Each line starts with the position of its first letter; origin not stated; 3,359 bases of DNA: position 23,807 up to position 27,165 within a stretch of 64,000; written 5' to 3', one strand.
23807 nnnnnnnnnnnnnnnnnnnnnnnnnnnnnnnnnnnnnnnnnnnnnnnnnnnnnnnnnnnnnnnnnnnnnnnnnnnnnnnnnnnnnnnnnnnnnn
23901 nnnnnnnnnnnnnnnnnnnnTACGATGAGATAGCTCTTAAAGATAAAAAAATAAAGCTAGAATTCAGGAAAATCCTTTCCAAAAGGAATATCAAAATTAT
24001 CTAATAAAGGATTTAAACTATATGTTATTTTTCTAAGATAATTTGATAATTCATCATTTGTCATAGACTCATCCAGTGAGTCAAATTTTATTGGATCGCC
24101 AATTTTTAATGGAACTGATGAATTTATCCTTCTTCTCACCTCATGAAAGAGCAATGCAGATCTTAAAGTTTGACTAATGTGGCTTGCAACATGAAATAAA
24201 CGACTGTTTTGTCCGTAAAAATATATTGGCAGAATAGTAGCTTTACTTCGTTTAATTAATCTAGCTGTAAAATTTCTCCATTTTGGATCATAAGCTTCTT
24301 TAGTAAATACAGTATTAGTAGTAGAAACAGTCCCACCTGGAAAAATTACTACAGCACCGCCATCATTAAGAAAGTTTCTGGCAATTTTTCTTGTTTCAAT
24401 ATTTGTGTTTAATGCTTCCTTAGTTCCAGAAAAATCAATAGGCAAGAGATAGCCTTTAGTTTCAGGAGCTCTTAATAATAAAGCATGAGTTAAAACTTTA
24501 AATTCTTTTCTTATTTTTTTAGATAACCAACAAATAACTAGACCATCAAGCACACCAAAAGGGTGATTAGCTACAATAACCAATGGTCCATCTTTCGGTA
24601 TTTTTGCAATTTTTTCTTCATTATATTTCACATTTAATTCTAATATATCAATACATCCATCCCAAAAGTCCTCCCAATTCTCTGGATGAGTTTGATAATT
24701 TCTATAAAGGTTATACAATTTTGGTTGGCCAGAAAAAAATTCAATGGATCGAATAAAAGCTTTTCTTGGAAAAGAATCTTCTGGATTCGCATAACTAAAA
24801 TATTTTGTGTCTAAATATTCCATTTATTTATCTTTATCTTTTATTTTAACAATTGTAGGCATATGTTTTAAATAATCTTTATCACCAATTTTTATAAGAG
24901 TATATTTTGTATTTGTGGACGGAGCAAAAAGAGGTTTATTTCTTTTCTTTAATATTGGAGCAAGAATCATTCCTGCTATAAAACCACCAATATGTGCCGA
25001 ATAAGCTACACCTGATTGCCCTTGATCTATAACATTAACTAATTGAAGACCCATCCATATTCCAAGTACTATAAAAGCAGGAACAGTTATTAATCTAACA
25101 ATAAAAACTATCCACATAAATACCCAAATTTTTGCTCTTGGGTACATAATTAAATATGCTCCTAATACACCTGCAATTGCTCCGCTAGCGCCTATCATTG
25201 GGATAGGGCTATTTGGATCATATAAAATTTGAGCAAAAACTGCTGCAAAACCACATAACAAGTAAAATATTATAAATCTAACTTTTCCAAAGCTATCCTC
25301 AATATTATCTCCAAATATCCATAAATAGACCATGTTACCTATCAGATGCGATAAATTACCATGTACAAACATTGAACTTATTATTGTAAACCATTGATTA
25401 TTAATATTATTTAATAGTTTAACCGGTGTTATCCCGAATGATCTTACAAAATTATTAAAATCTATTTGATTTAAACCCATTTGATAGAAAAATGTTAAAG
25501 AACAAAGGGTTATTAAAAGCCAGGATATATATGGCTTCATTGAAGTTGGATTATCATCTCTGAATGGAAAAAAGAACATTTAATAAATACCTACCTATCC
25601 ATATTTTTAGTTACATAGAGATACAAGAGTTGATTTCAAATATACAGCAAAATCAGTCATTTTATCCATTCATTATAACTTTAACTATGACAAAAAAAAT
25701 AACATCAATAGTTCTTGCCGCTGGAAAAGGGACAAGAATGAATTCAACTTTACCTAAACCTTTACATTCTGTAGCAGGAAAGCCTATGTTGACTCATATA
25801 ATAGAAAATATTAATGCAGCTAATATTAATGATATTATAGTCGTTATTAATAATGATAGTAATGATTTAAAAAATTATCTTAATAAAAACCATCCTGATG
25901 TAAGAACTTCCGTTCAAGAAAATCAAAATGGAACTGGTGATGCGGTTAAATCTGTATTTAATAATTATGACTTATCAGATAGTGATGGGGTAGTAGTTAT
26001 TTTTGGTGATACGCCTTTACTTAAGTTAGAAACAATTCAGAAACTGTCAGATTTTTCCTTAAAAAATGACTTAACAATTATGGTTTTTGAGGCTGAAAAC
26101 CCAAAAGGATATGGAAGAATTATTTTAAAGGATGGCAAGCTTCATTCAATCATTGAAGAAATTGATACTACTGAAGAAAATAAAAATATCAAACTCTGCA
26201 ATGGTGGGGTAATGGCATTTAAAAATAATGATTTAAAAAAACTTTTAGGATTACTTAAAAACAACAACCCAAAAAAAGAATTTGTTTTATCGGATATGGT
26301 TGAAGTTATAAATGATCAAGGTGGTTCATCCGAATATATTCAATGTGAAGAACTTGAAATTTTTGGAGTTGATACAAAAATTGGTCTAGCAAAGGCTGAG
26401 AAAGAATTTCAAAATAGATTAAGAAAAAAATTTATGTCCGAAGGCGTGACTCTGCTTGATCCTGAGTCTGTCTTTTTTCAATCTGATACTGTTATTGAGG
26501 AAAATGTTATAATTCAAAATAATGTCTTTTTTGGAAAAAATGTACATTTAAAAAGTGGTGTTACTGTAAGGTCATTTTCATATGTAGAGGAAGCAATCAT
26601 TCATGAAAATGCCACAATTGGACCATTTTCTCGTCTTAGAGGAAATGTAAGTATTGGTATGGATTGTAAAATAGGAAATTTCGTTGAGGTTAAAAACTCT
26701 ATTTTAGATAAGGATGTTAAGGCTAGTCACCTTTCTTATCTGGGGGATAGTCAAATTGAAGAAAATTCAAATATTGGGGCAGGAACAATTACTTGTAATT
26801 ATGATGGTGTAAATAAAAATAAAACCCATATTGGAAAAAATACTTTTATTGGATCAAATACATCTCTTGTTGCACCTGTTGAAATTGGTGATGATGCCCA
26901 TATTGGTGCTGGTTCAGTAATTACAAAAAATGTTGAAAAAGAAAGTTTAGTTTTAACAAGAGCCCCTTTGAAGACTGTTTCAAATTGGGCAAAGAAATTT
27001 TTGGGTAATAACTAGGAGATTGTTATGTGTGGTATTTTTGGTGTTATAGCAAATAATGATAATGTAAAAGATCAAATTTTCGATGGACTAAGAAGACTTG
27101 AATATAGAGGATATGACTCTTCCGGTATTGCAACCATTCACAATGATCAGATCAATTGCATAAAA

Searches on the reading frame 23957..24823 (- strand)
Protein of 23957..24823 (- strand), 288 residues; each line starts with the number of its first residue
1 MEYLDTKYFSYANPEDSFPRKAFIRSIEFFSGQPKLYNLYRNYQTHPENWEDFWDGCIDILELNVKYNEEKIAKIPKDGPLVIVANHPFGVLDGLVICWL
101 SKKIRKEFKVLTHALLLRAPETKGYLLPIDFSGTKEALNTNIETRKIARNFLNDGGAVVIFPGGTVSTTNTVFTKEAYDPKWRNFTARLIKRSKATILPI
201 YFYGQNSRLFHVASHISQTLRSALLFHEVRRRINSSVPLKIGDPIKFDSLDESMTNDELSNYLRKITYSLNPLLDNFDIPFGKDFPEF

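Call 7: search_protein_families(library=pfam, max_evalue=0.01, proteins=[window:23957-24823:-])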
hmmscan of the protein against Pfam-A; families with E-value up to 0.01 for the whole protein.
window:23957-24823:- (288 aa): 2 families
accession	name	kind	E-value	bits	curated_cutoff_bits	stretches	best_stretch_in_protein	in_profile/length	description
PF19576.4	Acyltransf_2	-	1.2e-10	41.2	27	1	41-275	36-264/266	Acyltransferase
PF01553.26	Acyltransferase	-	7.7e-08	32.7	23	1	71-201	6-130/132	Acyltransferase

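Call 45: search_protein_families(library=ncbifam, max_evalue=0.01, proteins=[window:23957-24823:-])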
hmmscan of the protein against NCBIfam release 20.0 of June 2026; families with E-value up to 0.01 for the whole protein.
window:23957-24823:- (288 aa): 4 families
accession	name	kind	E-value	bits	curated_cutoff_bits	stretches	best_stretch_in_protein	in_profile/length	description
NF052615.1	orn_lipid_OlsF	equivalog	1.7e-43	149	620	1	18-271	21-266/570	bifunctional ornithine lipid synthase OlsF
NF053697.1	LyGlyAclTfGlsABct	equivalog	7.4e-28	97.5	260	1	52-270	50-267/267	lyso-glycine lipid O-acyltransferase GlsA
NF006386.0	PRK08633.1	equivalog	2.7e-05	22.1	1221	1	67-215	429-564/1147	acyl-[ACP]--phospholipid O-acyltransferase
TIGR00530.1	AGP_acyltrn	subfamily_domain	0.0046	16.7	102.95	0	73-171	10-105/130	1-acylglycerol-3-phosphate O-acyltransferase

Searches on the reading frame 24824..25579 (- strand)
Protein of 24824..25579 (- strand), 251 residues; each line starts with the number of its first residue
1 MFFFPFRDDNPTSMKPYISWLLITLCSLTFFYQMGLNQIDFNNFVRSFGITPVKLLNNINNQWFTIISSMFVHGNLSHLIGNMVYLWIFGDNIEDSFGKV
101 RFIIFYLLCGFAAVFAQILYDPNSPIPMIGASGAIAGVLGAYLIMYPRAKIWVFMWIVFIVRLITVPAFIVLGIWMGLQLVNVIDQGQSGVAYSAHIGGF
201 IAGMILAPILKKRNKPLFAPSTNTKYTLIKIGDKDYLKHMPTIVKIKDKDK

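Call 7: search_protein_families(library=pfam, max_evalue=0.01, proteins=[window:24824-25579:-])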
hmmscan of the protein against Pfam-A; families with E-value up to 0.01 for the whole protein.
window:24824-25579:- (251 aa): 2 families
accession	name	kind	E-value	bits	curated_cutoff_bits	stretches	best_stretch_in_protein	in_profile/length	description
PF01694.28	Rhomboid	-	1e-37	130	22.6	1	61-211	2-141/143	Rhomboid domain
PF08551.15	DUF1751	-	0.0013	19.7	22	1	64-114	9-59/99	Eukaryotic integral membrane protein (DUF1751)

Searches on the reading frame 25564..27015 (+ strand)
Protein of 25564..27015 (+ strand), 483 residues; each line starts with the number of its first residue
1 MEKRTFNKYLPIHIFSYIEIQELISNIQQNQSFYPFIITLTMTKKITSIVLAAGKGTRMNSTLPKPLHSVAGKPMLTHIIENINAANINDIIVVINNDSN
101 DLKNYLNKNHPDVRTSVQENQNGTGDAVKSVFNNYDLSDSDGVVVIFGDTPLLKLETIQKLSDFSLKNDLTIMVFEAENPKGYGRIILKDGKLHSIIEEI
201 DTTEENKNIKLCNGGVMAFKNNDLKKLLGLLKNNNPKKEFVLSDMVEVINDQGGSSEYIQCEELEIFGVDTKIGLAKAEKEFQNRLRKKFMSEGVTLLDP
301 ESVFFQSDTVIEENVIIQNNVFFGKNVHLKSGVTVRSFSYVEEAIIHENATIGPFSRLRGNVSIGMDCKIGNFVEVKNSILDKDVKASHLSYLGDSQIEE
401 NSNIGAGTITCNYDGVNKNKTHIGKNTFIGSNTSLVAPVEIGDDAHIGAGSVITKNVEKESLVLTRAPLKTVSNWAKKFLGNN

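Call 7: search_protein_families(library=pfam, max_evalue=0.01, proteins=[window:25564-27015:+])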
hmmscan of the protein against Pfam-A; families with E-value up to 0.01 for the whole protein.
window:25564-27015:+ (483 aa): 10 families
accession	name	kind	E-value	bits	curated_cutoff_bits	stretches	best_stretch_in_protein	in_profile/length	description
PF00132.30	Hexapep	-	5.1e-30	102.3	27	3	421-455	2-36/36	Bacterial transferase hexapeptide (six repeats)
PF12804.13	NTP_transf_3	-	7.1e-20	72.2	27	1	49-178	2-124/160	MobA-like NTP transferase domain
PF00483.29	NTP_transferase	-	4.4e-16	59.6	21.2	1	48-237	2-198/245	Nucleotidyl transferase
PF14602.12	Hexapep_2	-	1.1e-14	54.2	27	1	422-455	3-34/34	Hexapeptide repeat of succinyl-transferase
PF02348.25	CTP_transf_3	-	1e-10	42.3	22.6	1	64-175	15-124/217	Cytidylyltransferase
PF25084.1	LbH_EIF2B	-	1.2e-09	38.5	54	1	307-371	37-100/105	EIF2B subunit epsilon LbH domain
PF01128.25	IspD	-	1.3e-09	38.6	27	1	47-161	2-113/221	2-C-methyl-D-erythritol 4-phosphate cytidylyltransferase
PF25087.1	GMPPB_C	-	2.6e-06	27.5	39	1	310-405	6-101/110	GMPPB C-terminal domain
PF01983.22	CofC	-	8.9e-06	25.5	22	1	57-172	15-120/217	Guanylyl transferase CofC like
PF24894.1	Hexapep_GlmU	-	7.9e-05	23.2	23.3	0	337-394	28-84/104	GlmU-like, C-terminal hexapeptide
